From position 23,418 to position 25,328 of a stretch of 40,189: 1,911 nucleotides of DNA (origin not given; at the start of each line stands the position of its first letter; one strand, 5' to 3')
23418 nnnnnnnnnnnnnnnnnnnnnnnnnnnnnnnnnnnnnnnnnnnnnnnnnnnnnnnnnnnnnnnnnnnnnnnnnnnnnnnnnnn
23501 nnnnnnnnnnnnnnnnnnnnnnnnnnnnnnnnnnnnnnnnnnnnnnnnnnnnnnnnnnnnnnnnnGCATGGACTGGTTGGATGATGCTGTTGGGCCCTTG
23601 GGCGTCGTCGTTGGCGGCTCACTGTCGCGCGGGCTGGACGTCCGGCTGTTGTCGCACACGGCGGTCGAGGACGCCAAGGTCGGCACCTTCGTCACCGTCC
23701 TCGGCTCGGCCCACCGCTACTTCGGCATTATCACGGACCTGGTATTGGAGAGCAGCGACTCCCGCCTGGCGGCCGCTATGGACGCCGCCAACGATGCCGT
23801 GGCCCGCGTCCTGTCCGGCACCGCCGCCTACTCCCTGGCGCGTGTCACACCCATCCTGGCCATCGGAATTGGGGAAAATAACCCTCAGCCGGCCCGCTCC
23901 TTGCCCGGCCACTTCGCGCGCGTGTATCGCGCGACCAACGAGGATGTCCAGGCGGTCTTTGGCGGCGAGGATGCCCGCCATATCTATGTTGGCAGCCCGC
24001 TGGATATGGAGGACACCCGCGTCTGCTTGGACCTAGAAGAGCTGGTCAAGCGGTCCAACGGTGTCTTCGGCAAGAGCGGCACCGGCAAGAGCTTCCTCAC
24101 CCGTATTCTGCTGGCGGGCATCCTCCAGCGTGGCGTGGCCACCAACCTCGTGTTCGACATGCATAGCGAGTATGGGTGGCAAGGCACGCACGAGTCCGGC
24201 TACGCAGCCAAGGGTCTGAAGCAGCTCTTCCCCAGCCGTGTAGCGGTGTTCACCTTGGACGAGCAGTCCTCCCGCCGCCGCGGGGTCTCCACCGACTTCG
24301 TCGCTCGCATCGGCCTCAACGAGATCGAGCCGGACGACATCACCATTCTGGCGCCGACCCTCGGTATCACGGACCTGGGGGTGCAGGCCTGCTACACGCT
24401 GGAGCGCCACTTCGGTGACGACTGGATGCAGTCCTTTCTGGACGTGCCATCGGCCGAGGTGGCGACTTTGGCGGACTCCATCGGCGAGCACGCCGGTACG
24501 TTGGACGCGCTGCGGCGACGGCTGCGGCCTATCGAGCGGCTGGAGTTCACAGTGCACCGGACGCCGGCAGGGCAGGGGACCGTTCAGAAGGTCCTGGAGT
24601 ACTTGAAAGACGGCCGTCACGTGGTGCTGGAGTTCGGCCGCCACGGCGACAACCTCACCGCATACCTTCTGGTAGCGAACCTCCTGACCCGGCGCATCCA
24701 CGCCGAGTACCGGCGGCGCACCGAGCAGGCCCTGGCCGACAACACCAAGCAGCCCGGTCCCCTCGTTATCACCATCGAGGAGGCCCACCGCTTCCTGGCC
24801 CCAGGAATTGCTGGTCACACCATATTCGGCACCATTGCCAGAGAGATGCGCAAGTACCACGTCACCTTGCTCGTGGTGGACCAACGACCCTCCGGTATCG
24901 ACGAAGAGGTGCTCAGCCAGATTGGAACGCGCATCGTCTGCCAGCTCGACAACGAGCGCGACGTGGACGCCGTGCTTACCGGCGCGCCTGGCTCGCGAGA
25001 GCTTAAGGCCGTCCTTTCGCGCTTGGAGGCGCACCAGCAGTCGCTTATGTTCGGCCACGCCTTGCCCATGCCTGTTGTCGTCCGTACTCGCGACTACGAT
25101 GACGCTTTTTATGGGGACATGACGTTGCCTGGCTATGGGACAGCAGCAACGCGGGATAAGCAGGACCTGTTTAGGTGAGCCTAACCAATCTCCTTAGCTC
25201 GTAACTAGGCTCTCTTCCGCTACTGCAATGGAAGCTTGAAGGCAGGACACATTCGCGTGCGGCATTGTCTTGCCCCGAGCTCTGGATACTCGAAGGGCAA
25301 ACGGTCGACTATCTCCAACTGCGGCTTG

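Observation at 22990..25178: Translationally coupled pair of a HAS-barrel-only protein and a HerA/DUF87 ATPase, with no NurA or other nuclease partner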

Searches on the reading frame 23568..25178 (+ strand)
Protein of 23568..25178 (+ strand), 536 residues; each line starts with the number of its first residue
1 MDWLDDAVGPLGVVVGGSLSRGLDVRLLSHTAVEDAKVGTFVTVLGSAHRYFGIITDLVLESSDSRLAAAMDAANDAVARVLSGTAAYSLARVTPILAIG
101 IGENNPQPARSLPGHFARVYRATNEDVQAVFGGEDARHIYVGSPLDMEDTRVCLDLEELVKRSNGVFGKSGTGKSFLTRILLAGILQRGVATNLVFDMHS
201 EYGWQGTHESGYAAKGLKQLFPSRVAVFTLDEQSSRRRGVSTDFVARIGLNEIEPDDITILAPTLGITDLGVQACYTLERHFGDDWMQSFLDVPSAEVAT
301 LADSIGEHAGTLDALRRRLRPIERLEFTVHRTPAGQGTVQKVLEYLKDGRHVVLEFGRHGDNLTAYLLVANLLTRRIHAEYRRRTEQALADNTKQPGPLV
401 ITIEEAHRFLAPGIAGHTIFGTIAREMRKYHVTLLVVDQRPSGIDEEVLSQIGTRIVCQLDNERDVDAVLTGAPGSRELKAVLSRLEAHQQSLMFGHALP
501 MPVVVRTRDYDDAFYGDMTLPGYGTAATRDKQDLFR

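Call 3: search_protein_families(library=pfam, proteins=[window:23568-25178:+], max_evalue=1)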
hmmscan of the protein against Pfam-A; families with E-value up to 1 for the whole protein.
window:23568-25178:+ (536 aa): 8 families
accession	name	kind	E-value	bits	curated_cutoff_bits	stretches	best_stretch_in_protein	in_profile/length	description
PF01935.23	DUF87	-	1.6e-26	94.2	23.2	1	139-377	1-220/220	Helicase HerA, central domain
PF13401.12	AAA_22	-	0.00026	21.7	27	1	166-232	10-43/130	AAA domain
PF13191.12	AAA_16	-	0.00091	20.2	32.6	0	166-191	29-55/167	AAA ATPase domain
PF09378.16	HAS-barrel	-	0.003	18.1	25.2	1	12-62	2-49/90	HAS barrel domain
PF06309.17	Torsin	-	0.048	14.2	27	1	167-196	59-88/127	Torsin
PF05872.18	HerA_C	-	0.091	11.8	22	1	423-460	284-321/502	Helicase HerA-like C-terminal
PF00004.35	AAA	-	0.18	12.7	21.2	0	380-456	41-127/131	ATPase family associated with various cellular activities (AAA)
PF19044.6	P-loop_TraG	-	0.22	10.6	25.8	1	143-195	11-63/413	TraG P-loop domain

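Call 4: search_protein_families(library=ncbifam, proteins=[window:23568-25178:+], max_evalue=1)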
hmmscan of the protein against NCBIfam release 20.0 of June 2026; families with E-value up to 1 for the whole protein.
window:23568-25178:+ (536 aa): 12 families
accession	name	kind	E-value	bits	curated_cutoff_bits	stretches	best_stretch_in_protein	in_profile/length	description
NF040819.1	helicase_HerA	equivalog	3.8e-26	91.7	970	2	377-512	382-519/561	DNA double-strand break repair helicase HerA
NF042943.1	HerA_antiphage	equivalog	1.2e-22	80.2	800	2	398-509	434-551/566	anti-phage-associated helicase HerA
NF040937.1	HerA_Thermprot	equivalog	5.4e-21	74.5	800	2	368-516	325-470/487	DNA double-strand break repair helicase HerA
NF042944.1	HerA_antiphage_2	equivalog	2.8e-16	59.4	850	2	382-510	412-545/576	anti-phage-associated helicase HerA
NF053655.1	CedD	equivalog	2.8e-15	56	600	2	368-506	390-524/527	DNA-translocating ATPase CedD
NF033849.1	ser_rich_anae_1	subfamily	7e-08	30.3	650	1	347-471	972-1101/1163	serine-rich protein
NF004863.0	PRK06223.1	subfamily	0.15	11.1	283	1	356-444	173-261/313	malate dehydrogenase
NF041214.1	plasmid_TraB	equivalog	0.16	10.4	800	1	399-470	348-419/639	plasmid transfer protein TraB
NF010278.0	PRK13721.1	subfamily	0.17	9.7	1177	1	166-202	484-519/874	type IV secretion system protein TraC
NF045975.1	VirB4_plasma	equivalog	0.2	9.3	590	1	166-203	520-556/894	Mbov_0397 family ICE element conjugal transfer ATPase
TIGR00929.1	VirB4_CagE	subfamily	0.22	9.6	643.1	0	166-197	442-473/792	VirB4 family type IV secretion/conjugal transfer ATPase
TIGR02746.1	TraC-F-type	equivalog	0.36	8.6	567.05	0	166-190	435-459/800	type IV secretion system protein TraC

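Call 8: search_solved_structures(query=window:23568-25178:+, max_evalue=0.01)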
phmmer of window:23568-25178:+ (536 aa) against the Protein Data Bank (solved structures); distinct sequences matched with E-value up to 0.01: 9.
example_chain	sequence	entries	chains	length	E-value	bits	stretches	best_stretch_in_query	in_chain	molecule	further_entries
9x1l_A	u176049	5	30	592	3.9e-19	72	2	397-510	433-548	DNA helicase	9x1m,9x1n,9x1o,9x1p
8wiv_A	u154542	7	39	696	1.1e-18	70.5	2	397-503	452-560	Helicase HerA central domain-containing protein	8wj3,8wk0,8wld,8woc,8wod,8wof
4d2i_A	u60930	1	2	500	2.9e-15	59.2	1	369-515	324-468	HERA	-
9c1m_M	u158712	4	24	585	5.4e-12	48.4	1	396-506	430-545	ATP-binding protein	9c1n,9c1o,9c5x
8xau_A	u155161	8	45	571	2.5e-10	42.9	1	335-507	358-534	ATP-binding protein | HerA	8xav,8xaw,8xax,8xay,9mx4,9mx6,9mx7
8j4u_M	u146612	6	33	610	4.7e-08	35.4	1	395-505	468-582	Nucleoside triphosphate hydrolase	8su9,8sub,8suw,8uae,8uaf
8wet_A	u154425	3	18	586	5.9e-08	35.1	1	394-469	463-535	TdpA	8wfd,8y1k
8ziq_M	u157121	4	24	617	7.5e-08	34.8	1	391-504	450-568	HerA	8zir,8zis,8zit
8yho_A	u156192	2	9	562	4.3e-07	32.3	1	399-505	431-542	DUF87 domain-containing protein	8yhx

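Call 9: search_protein_families(library=padloc, proteins=[window:23568-25178:+], max_evalue=1)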
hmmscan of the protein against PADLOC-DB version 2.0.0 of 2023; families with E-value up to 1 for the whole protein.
window:23568-25178:+ (536 aa): 16 families
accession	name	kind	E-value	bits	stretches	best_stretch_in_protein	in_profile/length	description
PDLC04105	HerA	-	1.4e-32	111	2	393-508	414-536/576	-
PDLC04100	HerA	-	1.1e-23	81.7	2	398-508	440-556/580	-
PDLC04102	HerA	-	3.3e-23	79.9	2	373-510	486-622/654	-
PDLC02185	HerA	-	6.5e-23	79.3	2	398-508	446-562/585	-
PDLC04103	HerA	-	6.3e-22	75.6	2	387-508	430-557/579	-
PDLC04106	HerA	-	8.7e-19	65.5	2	388-518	501-639/667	-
PDLC04098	HerA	-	2.1e-17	60.9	2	391-515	520-654/686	-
PDLC02188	HerA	-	9.1e-14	49.2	1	382-507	412-542/578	-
PDLC04140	mad8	-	2.5e-11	41.7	1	166-478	32-270/314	mads_8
PDLC04104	HerA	-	3.3e-11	40.5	1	395-503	217-332/379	-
PDLC04097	HerA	-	9.3e-10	35.8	2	418-507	503-592/618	-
PDLC04099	HerA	-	9.2e-05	19.8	1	137-202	145-210/214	-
PDLC04107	HerA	-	0.00021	18.4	1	153-211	161-219/306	-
PDLC04101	HerA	-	0.0003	17.6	1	140-202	147-209/400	-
PDLC01055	HerA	-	0.00062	16.7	2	147-201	144-198/532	Type III coevolved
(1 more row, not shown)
